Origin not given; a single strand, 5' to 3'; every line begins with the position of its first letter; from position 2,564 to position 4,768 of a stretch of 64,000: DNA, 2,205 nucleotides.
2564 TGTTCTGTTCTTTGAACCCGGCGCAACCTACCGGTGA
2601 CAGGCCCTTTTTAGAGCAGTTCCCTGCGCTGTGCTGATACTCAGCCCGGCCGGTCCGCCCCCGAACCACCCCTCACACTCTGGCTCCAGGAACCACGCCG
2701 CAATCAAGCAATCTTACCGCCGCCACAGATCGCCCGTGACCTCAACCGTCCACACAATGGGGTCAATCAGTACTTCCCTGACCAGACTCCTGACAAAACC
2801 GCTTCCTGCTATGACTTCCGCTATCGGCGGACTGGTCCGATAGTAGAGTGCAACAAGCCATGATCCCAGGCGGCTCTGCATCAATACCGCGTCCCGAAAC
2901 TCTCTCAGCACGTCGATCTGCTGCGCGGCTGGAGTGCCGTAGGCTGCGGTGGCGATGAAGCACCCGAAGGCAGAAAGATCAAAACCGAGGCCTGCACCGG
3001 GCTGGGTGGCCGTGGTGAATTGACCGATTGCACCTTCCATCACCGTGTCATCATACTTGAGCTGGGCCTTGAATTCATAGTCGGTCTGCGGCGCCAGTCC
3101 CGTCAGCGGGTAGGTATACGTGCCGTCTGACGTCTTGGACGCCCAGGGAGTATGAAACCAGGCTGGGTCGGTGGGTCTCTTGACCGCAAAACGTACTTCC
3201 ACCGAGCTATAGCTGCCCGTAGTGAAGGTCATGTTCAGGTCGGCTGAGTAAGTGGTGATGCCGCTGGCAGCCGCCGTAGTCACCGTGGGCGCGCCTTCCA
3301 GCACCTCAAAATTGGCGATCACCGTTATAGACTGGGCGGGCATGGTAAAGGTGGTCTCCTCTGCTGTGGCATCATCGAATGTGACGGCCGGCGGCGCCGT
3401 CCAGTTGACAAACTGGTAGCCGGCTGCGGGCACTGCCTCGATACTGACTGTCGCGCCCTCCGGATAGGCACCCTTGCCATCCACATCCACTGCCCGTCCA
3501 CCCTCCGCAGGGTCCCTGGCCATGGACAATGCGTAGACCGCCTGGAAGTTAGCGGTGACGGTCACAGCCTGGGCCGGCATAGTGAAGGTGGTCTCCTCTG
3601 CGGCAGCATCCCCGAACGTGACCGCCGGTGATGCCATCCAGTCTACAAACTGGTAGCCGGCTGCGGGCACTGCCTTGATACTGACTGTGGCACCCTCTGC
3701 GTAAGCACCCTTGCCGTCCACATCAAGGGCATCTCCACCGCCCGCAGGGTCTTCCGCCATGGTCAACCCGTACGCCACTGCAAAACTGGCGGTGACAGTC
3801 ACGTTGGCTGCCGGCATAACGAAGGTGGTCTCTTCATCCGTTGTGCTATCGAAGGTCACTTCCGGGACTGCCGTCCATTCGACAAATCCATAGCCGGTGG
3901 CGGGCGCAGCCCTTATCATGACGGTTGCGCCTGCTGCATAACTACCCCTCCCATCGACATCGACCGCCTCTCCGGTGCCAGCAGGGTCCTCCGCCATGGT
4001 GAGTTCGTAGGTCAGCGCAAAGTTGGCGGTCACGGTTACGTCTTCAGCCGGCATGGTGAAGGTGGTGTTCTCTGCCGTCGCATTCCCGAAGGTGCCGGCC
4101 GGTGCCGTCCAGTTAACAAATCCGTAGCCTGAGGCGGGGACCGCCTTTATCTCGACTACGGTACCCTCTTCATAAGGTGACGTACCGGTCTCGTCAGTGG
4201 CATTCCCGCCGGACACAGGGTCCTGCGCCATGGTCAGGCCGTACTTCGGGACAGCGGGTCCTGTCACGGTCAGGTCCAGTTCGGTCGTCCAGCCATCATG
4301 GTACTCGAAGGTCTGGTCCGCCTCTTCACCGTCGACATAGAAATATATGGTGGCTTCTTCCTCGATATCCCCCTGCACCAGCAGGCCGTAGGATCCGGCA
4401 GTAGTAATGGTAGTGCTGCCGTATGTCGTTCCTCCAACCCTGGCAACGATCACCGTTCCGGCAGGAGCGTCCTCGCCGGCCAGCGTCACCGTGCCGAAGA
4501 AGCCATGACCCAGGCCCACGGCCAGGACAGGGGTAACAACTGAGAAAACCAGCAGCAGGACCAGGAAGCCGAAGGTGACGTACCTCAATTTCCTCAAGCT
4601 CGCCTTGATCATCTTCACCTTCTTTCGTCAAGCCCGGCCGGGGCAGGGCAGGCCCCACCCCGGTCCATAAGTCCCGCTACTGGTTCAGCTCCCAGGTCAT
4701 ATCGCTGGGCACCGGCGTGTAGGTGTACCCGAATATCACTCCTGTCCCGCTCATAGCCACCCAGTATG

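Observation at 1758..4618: Two adjacent secreted paralogs sharing an unclassified Cys-motif C-terminal domain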

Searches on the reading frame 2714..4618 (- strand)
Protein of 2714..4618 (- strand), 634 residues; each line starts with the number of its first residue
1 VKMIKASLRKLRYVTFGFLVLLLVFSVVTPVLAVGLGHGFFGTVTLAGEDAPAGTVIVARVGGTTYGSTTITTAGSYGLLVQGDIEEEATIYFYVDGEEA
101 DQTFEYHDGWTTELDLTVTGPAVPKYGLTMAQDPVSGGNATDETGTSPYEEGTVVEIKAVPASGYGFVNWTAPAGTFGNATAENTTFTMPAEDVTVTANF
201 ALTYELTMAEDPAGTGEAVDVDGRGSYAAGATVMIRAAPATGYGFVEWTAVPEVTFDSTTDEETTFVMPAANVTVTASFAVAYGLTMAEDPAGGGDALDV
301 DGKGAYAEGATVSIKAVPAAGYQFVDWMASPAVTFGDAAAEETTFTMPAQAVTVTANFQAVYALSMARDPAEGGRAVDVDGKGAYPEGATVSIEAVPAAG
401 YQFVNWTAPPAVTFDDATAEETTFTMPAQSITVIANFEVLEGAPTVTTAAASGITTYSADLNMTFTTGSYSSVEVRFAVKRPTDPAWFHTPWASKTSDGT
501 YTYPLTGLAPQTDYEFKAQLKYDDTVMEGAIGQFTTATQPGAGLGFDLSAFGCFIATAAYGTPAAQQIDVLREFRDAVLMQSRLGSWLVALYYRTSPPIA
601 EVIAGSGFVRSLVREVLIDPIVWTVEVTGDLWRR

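Call 3: search_protein_families(library=ncbifam, proteins=[window:2714-4618:-], max_evalue=0.01)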
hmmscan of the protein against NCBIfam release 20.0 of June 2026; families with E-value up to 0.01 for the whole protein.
window:2714-4618:- (634 aa): 2 families
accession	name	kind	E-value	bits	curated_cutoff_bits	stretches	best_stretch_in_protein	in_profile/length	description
NF041770.1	CFI_box_CTERM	domain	7.6e-25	86.5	40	1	553-619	1-67/69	CFI-box-CTERM domain-containing protein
TIGR02543.1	List_Bact_rpt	repeat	3.8e-08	33.6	20.95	0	163-201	4-41/44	TIGR02543 family repeat protein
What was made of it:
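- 2717..2962 (-): B CFI-box-CTERM domain, residues 551-632: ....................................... The stop codon is at 2714-2716. NF041770 scores 86.5 bits against a cutoff of 40 (call 3).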

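Call 4: search_protein_families(library=pfam, proteins=[window:2714-4618:-], max_evalue=0.01)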
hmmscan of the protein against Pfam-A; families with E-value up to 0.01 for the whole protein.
window:2714-4618:- (634 aa): 2 families
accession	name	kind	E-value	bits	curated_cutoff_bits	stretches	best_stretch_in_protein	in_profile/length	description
PF18998.6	Flg_new_2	-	3.1e-70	232.6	23.6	4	133-201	6-70/73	Divergent InlB B-repeat domain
PF17965.7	MucBP_2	-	2.6e-07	31.5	23.4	0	390-425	34-69/74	Mucin binding domain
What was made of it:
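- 2714..4612 (-): Gene B. 632-aa exported modular protein ending in a CFI-box; the mechanical ORF starts at GTG 4618. NF041770 scores 86.5 bits and PF18998 matches four times (calls 3, 4).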
